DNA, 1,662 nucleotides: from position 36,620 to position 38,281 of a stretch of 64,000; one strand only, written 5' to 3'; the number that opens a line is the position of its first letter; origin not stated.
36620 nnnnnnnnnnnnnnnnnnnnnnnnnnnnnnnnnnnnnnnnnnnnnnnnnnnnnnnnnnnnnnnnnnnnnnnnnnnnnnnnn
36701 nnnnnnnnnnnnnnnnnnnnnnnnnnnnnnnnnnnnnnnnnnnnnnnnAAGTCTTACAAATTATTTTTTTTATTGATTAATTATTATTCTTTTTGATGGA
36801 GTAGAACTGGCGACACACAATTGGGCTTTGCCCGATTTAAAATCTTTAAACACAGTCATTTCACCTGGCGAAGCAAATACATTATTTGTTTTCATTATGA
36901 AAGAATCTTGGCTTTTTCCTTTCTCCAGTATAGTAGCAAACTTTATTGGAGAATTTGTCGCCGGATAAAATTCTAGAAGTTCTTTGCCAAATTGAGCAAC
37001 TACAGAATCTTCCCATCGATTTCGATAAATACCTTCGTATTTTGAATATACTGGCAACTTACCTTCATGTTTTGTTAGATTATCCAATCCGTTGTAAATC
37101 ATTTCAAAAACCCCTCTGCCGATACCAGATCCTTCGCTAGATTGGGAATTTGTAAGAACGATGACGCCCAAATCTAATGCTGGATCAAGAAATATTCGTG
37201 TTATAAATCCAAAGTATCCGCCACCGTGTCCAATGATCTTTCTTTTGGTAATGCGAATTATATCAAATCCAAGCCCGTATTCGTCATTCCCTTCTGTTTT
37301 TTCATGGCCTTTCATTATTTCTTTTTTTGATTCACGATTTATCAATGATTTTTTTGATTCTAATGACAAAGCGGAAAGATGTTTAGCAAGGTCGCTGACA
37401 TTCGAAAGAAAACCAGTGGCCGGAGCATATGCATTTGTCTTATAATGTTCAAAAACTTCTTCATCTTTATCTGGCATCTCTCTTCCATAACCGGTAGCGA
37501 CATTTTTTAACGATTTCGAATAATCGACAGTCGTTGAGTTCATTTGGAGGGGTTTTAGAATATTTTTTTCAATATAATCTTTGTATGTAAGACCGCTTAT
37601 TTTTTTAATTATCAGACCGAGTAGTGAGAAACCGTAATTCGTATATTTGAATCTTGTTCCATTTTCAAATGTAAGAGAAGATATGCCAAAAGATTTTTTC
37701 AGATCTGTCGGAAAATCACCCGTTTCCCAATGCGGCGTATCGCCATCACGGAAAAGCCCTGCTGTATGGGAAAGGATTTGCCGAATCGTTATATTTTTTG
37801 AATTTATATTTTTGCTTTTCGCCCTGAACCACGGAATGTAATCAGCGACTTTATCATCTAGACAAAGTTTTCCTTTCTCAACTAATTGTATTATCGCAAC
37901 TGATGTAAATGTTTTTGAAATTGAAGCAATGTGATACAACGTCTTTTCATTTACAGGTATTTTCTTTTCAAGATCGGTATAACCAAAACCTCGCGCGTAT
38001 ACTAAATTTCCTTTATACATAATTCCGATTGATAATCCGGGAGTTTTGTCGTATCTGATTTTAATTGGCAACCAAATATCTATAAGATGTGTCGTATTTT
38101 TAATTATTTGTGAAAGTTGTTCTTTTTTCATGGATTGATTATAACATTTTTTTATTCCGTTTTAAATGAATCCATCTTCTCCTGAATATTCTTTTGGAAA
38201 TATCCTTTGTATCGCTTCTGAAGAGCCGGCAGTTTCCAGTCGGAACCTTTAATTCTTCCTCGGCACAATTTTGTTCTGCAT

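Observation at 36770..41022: ECF sigma module controlling a beta-lactamase-family hydrolase, a SET-domain protein and a DUF5667/DUF5666-like pair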

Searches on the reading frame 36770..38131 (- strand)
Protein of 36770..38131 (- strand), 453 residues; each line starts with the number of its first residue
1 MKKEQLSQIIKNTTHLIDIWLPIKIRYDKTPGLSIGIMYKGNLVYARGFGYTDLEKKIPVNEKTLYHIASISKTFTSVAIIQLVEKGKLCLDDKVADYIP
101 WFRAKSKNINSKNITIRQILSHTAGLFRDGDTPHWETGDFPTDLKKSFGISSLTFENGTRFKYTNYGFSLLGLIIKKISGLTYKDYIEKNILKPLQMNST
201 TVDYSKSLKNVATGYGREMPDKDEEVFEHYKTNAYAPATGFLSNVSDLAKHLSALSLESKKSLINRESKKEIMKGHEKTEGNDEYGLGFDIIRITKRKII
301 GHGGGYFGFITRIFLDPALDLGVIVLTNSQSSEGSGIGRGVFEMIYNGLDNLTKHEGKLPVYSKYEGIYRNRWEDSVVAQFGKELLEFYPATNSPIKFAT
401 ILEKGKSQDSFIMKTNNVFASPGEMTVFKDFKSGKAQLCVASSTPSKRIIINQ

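Call 3: search_protein_families(library=pfam, proteins=[window:36770-38131:-], max_evalue=0.01)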
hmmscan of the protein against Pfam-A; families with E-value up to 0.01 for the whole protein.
window:36770-38131:- (453 aa): 2 families
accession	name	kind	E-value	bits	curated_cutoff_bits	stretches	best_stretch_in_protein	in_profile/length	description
PF00144.29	Beta-lactamase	-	1.4e-61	209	27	1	29-336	13-317/329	Beta-lactamase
PF13354.11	Beta-lactamase2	-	0.0063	16.3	22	0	52-95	5-50/214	Beta-lactamase enzyme family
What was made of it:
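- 36770..38131 (-): Cytoplasmic S12 / beta-lactamase-family serine hydrolase, 453 aa, with a C-terminal lipocalin-like beta-barrel (Pab87 / IS11 architecture). PF00144 scores 1.4e-61 (call 3).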

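Call 4: search_protein_families(library=ncbifam, proteins=[window:36770-38131:-], max_evalue=0.01)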
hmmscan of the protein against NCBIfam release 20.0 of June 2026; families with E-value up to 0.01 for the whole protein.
window:36770-38131:- (453 aa): 49 families (the best 25 are shown)
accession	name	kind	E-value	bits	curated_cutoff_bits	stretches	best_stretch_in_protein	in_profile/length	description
NF007943.0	PRK10662.1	equivalog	2.3e-29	102.2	266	1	29-346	49-374/380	D-alanyl-D-alanine-carboxypeptidase/endopeptidase AmpH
NF033085.1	bla_class_C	equivalog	5.1e-26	91.3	415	1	27-259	18-237/356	class C beta-lactamase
NF000185.2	BlaEC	exception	1.2e-21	77.1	850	1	25-218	36-221/377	BlaEC family class C beta-lactamase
NF012173.1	CMY2-MIR-ACT-EC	exception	1.6e-21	76.5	680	1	24-255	39-257/380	CMY2/MIR/ACT/EC family class C beta-lactamase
NF002968.0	PRK03642.1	equivalog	4.7e-20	71.8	385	1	38-201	63-241/432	penicillin binding protein PBP4B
NF000397.2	blaACC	exception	5.3e-20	71.8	850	1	25-250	42-254/385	ACC family cephalosporin-hydrolyzing class C beta-lactamase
NF009622.0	PRK13128.1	equivalog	5.6e-20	71.3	443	1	29-332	21-317/518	D-aminopeptidase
NF000385.4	blaACT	exception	1.6e-19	70.2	810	1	25-252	40-254/380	ACT family cephalosporin-hydrolyzing class C beta-lactamase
NF038238.1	blaBUT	exception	3.3e-19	69.3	850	1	24-215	41-225/383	BUT family class C beta-lactamase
NF041665.1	blaPSZ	exception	6.4e-18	64.9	850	1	27-222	41-229/379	PSZ family class C beta-lactamase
NF000191.1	CMY2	exception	2.1e-17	63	800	1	27-255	42-257/381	CMY-2 family class C beta-lactamase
NF038366.1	blaSFDC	exception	2.6e-17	62.9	840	1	23-215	38-223/382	SFDC family class C beta-lactamase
NF041666.1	ampC_Ecan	exception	4.2e-17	62.1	860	1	26-215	41-223/381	CMY2-MIR-ACT-EC family cephalosporin-hydrolyzing class C beta-lactamase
NF038089.1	blaYRC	exception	6.6e-17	61.5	870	1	25-258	40-260/381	YRC family class C beta-lactamase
NF012172.1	FOX-MOX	exception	7.9e-17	61.3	700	1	26-218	42-227/382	FOX/MOX family class C beta-lactamase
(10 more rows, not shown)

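Call 23: find_homologous_proteins(query=window:36770-38131:-, max_evalue=1e-40)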
Query window:36770-38131:- (453 aa): 703 proteins with E <= 1e-40 among 7115 candidates; the best 120 are listed.
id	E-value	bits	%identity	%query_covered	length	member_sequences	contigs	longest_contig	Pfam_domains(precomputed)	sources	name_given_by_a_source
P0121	0.0e+0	1019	100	100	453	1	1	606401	PF00144.30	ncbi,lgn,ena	-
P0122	3.1e-200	684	67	100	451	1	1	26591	PF00144.30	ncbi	-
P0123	5.0e-200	683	67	98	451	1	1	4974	PF13354.13,PF00144.30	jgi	-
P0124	2.9e-197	674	66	99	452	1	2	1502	PF13354.13,PF00144.30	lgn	-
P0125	7.1e-196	669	65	98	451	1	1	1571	PF13354.13,PF00144.30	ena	-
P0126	3.1e-181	621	62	98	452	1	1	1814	PF13354.13,PF00144.30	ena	-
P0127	3.5e-178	611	60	100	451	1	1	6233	PF00144.30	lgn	-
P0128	1.1e-167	576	58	99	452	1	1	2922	PF00144.30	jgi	jgi:CubicO group peptidase (beta-lactamase class C family)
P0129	2.6e-167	575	55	99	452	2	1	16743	PF00144.30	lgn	-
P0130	7.6e-163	561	56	99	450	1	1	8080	PF00144.30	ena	-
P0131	2.6e-160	552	56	99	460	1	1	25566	PF00144.30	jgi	jgi:CubicO group peptidase (beta-lactamase class C family)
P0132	2.5e-159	549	55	99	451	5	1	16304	PF00144.30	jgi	jgi:CubicO group peptidase (beta-lactamase class C family)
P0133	3.5e-159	549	55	99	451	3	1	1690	PF00144.30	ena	-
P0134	2.4e-157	542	56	99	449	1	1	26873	PF00144.30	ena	-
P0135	7.5e-157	541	53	99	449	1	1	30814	PF00144.30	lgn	-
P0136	3.9e-155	535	53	99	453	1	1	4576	PF00144.30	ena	-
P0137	6.3e-155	534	54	99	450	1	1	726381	PF00144.30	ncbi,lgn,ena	-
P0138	2.7e-154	532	55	99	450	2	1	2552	PF00144.30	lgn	-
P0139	8.5e-154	531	54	99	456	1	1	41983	PF00144.30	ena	-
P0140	2.2e-153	529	53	99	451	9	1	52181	PF00144.30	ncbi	-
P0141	5.4e-152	525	53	99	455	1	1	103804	PF00144.30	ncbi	-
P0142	7.7e-152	524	53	98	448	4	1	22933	PF00144.30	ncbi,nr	ncbi:beta-lactamase family protein [Patescibacteria group bacterium]|nr:beta-lactamase family protei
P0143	2.5e-151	523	52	100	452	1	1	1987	PF00144.30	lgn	-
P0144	5.8e-151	521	52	99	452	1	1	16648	PF00144.30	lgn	-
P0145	1.3e-150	520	54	98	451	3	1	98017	PF00144.30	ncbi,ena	-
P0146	1.7e-149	517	52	99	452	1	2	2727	PF00144.30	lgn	-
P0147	1.3e-148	514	53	96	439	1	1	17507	PF00144.30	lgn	-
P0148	4.8e-147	509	52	97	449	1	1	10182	PF00144.30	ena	-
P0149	3.2e-145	503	52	98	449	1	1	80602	PF00144.30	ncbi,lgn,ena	-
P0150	1.1e-144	501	52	97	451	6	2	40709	PF00144.30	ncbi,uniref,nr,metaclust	ncbi:MAG: hypothetical protein A3D67_03655 [Candidatus Lloydbacteria bacterium RIFCSPHIGHO2_02_FULL_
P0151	1.9e-143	497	52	99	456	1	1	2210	PF00144.30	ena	-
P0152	7.9e-143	495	51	99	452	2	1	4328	PF00144.30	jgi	-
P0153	8.9e-143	494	52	97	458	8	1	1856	PF00144.30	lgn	-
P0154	9.0e-143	494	51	97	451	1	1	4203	PF00144.30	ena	-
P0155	1.1e-142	494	51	98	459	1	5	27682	PF00144.30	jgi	jgi:D-alanyl-D-alanine carboxypeptidase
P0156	1.4e-142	494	52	98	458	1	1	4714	PF00144.30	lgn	-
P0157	3.8e-142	492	51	98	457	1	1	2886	PF13354.13,PF00144.30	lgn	-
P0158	1.0e-141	491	52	97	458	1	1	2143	PF00144.30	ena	-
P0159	1.9e-141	490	50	99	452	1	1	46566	PF00144.30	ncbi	-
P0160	2.7e-141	490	51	98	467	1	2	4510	PF00144.30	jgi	jgi:CubicO group peptidase (beta-lactamase class C family)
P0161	9.1e-141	488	51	99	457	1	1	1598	PF00144.30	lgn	-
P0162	5.7e-140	485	51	99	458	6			PF00144.30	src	-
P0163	5.8e-140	485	51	99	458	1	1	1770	PF00144.30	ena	-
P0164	6.0e-140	485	52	97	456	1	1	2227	PF00144.30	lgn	-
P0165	8.3e-140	485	51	99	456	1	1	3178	PF00144.30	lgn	-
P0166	1.0e-139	484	52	97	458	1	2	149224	PF00144.30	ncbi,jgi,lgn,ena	-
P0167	1.0e-139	484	51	98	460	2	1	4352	PF00144.30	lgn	-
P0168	5.0e-139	482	51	99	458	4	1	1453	PF00144.30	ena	-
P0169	5.1e-139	482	50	98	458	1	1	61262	PF00144.30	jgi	jgi:CubicO group peptidase (beta-lactamase class C family)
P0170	8.7e-139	481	52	98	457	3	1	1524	PF00144.30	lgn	-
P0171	1.3e-138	481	51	99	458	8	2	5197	PF00144.30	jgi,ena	-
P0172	1.6e-138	480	52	98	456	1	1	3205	PF00144.30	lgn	-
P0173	2.0e-138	480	52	98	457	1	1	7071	PF00144.30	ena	-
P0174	3.3e-138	479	51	98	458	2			PF00144.30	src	-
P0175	6.3e-138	478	51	99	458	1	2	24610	PF00144.30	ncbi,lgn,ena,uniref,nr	ncbi:hypothetical protein AUJ77_03380 [Candidatus Nomurabacteria bacterium CG1_02_43_90]|uniref:Beta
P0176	6.9e-138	478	52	99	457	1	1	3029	PF00144.30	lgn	-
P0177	8.4e-138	478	51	97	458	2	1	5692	PF00144.30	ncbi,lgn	-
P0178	1.1e-137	478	51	97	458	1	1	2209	PF00144.30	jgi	-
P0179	1.3e-137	477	51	98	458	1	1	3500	PF00144.30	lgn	-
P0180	1.4e-137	477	49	98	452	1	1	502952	PF00144.30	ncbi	ncbi:MAG: serine hydrolase domain-containing protein [Minisyncoccota bacterium]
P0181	2.8e-137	476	52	98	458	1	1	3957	PF00144.30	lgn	-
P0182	4.2e-137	476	48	97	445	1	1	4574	PF00144.30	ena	-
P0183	4.4e-137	476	52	98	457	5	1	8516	PF00144.30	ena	-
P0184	4.5e-137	476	53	98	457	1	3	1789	PF00144.30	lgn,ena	-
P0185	2.8e-136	473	51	98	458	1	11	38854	PF00144.30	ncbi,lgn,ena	-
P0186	3.2e-136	473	51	98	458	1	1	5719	PF00144.30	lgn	-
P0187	3.9e-136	473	52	99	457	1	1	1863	PF00144.30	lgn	-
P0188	4.1e-136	473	50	97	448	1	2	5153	PF00144.30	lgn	-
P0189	4.2e-136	472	51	98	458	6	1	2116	PF00144.30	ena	-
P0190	4.7e-136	472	48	98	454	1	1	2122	PF00144.30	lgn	-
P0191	5.5e-136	472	52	99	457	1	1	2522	PF00144.30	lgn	-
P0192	6.8e-136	472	53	98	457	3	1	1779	PF00144.30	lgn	-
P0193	1.1e-135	471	51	98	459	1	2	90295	PF00144.30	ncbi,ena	-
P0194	3.6e-135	469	49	98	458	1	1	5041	PF00144.30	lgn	-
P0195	4.1e-135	469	50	99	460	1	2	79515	PF00144.30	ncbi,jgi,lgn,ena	-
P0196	9.4e-135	468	51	99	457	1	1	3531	PF00144.30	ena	-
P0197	1.0e-134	468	48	97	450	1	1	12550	PF00144.30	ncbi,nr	ncbi:MAG: beta-lactamase family protein [Patescibacteria group bacterium]|nr:beta-lactamase family p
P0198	1.5e-134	467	49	97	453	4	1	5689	PF00144.30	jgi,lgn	jgi:CubicO group peptidase (beta-lactamase class C family)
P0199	1.8e-134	467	52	98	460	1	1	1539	PF00144.30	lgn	-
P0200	1.9e-134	467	50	97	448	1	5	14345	PF00144.30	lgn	-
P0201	3.2e-134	466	50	97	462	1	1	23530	PF00144.30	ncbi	-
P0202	3.4e-134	466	49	99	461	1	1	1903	PF00144.30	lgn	-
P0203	3.9e-134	466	49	99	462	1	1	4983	PF00144.30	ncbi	-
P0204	4.7e-134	466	49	99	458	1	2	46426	PF00144.30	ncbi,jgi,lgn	-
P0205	4.8e-134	466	50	97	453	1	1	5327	PF00144.30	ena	-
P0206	5.4e-134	466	52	99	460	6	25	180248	PF00144.30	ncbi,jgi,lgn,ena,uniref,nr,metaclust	ncbi:MAG: hypothetical protein A3C08_00500 [Candidatus Taylorbacteria bacterium RIFCSPHIGHO2_02_FULL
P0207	6.6e-134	465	51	98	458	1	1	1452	PF00144.30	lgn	-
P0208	6.8e-134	465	51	98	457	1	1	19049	PF00144.30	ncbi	-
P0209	7.1e-134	465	50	98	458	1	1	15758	PF00144.30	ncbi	-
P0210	8.2e-134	465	50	99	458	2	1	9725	PF00144.30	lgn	-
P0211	1.1e-133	464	50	99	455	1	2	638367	PF00144.30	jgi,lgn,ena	jgi:CubicO group peptidase (beta-lactamase class C family)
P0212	1.5e-133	464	51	99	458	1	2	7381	PF00144.30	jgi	jgi:D-alanyl-D-alanine carboxypeptidase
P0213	1.9e-133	464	50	97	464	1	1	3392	PF00144.30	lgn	-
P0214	3.0e-133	463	48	98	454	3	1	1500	PF00144.30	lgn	-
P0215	4.4e-133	463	49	99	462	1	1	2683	PF00144.30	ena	-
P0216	5.7e-133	462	47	99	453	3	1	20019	PF00144.30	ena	-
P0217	6.3e-133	462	52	98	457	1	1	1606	PF00144.30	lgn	-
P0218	6.9e-133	462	51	98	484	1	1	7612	PF00144.30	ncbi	-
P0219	8.1e-133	462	51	98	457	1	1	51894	PF00144.30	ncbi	-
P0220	1.1e-132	461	51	99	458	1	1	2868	PF00144.30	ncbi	-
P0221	1.2e-132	461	51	98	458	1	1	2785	PF00144.30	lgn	-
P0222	4.9e-132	459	50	99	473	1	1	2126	PF00144.30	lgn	-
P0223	6.4e-132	459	48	97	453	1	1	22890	PF00144.30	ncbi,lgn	ncbi:MAG: serine hydrolase domain-containing protein [Parcubacteria group bacterium]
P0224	8.7e-132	458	50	99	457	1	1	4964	PF00144.30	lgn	-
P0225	1.5e-131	457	48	99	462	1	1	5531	PF00144.30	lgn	-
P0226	3.7e-131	456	50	98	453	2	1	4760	PF00144.30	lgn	-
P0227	1.0e-130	455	50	97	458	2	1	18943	PF00144.30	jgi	-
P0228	1.2e-130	455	49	97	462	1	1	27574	PF00144.30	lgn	-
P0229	1.5e-130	454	50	97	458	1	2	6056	PF00144.30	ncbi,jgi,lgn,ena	-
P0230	3.2e-130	453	49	99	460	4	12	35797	PF00144.30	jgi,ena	-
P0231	6.0e-130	452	48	99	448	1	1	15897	PF00144.30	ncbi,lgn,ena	-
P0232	6.7e-130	452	47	99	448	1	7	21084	PF00144.30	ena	-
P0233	1.0e-129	451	49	100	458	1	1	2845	PF13354.13,PF00144.30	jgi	-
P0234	1.2e-129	451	50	97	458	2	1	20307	PF00144.30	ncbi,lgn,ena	-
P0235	1.6e-129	451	48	99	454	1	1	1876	PF00144.30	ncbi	-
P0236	5.7e-129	449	49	98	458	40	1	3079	PF00144.30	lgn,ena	-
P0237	1.9e-128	447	48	99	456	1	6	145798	PF00144.30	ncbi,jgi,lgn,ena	-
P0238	3.9e-128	446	50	96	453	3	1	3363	PF00144.30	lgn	-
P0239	3.9e-128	446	47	98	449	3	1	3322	PF00144.30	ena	-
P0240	8.9e-128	445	48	99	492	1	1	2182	PF00144.30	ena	-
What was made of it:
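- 36770..38131 (-): There are 703 homologues at E<=1e-40; those carrying a source name are Patescibacteria lineages (call 23).
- The family is large, and its named members are Patescibacteria lineages (call 23).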

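Call 24: find_encoding_contigs(protein=P0122, flank=5000, max_places=1)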
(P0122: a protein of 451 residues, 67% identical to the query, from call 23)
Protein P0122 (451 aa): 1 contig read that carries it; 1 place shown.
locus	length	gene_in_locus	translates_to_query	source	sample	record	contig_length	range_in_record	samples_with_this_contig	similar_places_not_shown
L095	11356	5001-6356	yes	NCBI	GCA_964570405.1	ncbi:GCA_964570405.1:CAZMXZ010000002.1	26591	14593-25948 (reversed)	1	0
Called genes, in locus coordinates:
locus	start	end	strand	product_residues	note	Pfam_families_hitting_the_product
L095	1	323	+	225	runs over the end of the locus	PF00106:adh_short, PF01370:Epimerase (weak), PF13561:adh_short_C2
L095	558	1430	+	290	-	PF03462:PCRF, PF00472:RF-1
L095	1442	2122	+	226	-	PF00931:NB-ARC (faint), PF00005:ABC_tran, PF13304:AAA_21 (weak)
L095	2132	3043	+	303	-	PF18075:FtsX_ECD, PF02687:FtsX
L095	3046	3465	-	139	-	PF00254:FKBP_C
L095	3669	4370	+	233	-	-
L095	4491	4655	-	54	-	-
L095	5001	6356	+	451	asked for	PF00144:Beta-lactamase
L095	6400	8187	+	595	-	PF00009:GTP_EFTU, PF01926:MMR_HSR1 (weak), PF22042:EF-G_D2, PF03144:GTP_EFTU_D2, PF00679:EFG_C, PF21018:BipA_C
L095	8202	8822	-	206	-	PF01471:PG_binding_1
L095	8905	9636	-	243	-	PF00005:ABC_tran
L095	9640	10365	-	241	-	PF00528:BPD_transp_1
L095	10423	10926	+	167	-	PF04542:Sigma70_r2, PF08281:Sigma70_r4_2, PF04545:Sigma70_r4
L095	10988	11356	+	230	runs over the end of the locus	PF18915:DUF5667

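Call 25: find_encoding_contigs(protein=P0134, flank=5000, max_places=1)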
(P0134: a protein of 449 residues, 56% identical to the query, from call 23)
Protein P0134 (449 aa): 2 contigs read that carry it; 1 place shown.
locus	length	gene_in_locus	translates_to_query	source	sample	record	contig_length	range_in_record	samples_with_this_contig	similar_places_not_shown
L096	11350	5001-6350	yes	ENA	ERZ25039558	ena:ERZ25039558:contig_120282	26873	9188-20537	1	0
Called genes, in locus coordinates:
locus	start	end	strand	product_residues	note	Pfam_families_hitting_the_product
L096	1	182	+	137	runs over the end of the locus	-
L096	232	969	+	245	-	PF22745:Nlig-Ia, PF01653:DNA_ligase_aden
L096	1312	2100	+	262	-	PF03120:OB_DNA_ligase, PF14520:HHH_5 (weak), PF12826:HHH_2 (faint)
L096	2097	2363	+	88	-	PF00533:BRCT, PF16589:BRCT_2 (weak), PF12738:PTCB-BRCT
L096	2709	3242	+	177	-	-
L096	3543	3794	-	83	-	-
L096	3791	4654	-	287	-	-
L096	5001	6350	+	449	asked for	PF00144:Beta-lactamase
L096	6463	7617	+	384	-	-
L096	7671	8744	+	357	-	-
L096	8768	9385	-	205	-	-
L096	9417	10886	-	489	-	PF01425:Amidase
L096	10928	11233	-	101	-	PF02686:GatC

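Call 26: find_encoding_contigs(protein=P0137, flank=5000, max_places=1)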
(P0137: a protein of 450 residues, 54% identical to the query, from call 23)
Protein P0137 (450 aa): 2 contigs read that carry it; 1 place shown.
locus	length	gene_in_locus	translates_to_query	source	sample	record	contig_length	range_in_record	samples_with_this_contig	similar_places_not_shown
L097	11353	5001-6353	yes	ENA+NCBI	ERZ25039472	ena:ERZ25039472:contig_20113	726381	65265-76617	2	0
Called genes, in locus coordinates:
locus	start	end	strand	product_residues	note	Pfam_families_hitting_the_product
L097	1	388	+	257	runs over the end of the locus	PF12705:PDDEXK_1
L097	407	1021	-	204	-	PF18959:DUF5701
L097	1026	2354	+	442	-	PF13742:tRNA_anti_2, PF01336:tRNA_anti-codon (weak), PF02601:Exonuc_VII_L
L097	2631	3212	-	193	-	PF02525:Flavodoxin_2, PF03358:FMN_red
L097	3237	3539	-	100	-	PF12802:MarR_2 (weak), PF12840:HTH_20 (weak), PF01022:HTH_5, PF01978:TrmB (weak), PF13412:HTH_24 (weak)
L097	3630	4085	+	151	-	PF00856:SET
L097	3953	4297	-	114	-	-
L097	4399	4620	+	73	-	-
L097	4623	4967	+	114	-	PF07866:DUF1653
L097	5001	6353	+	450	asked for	PF00144:Beta-lactamase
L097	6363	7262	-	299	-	PF02673:BacA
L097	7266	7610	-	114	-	PF00814:TsaD, PF02543:Carbam_trans_N (weak), PF22521:HypF_C_2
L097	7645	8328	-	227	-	PF00814:TsaD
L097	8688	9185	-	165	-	-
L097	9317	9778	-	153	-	-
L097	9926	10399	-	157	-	-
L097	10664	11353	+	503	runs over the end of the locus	PF13632:Glyco_trans_2_3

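Call 30: find_related_loci(query=A2, collection=metagenome_contigs, flank=6000)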
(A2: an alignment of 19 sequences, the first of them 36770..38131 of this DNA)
Query A2 (453 aa) in metagenome_contigs; peptide patterns used: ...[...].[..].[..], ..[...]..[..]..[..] (x = any residue, [..] = any of these).
600 stretches matched a pattern (row limit reached: there are more); 481 encode a relative of the query (tblastn E <= 1e-3); the best 80 are kept; 80 distinct loci.
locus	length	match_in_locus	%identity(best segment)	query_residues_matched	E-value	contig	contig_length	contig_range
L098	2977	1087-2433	53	3-450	3e-160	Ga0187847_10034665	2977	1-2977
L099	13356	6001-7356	51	3-453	4e-152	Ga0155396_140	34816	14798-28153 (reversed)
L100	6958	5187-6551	52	3-449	9e-146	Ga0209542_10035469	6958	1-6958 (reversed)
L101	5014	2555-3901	51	8-449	9e-144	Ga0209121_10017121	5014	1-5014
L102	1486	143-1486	50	10-449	1e-154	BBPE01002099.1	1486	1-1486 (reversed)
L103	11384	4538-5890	51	7-449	2e-141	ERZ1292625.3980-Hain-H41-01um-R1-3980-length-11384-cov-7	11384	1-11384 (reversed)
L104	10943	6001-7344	50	10-449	6e-134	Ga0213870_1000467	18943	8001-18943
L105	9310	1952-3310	46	4-449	2e-131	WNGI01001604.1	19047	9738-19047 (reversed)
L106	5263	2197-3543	48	4-449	2e-130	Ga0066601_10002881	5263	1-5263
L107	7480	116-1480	46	3-449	4e-124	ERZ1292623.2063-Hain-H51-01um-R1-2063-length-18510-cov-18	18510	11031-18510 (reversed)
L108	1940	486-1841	46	8-451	2e-131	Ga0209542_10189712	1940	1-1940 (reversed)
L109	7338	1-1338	46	6-450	2e-122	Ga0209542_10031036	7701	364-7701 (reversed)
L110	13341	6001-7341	50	7-449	1e-133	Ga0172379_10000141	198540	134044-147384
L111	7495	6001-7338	41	7-449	2e-111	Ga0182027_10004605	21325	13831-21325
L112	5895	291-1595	44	10-443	1e-110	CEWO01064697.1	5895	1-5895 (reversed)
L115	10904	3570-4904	39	10-451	1e-88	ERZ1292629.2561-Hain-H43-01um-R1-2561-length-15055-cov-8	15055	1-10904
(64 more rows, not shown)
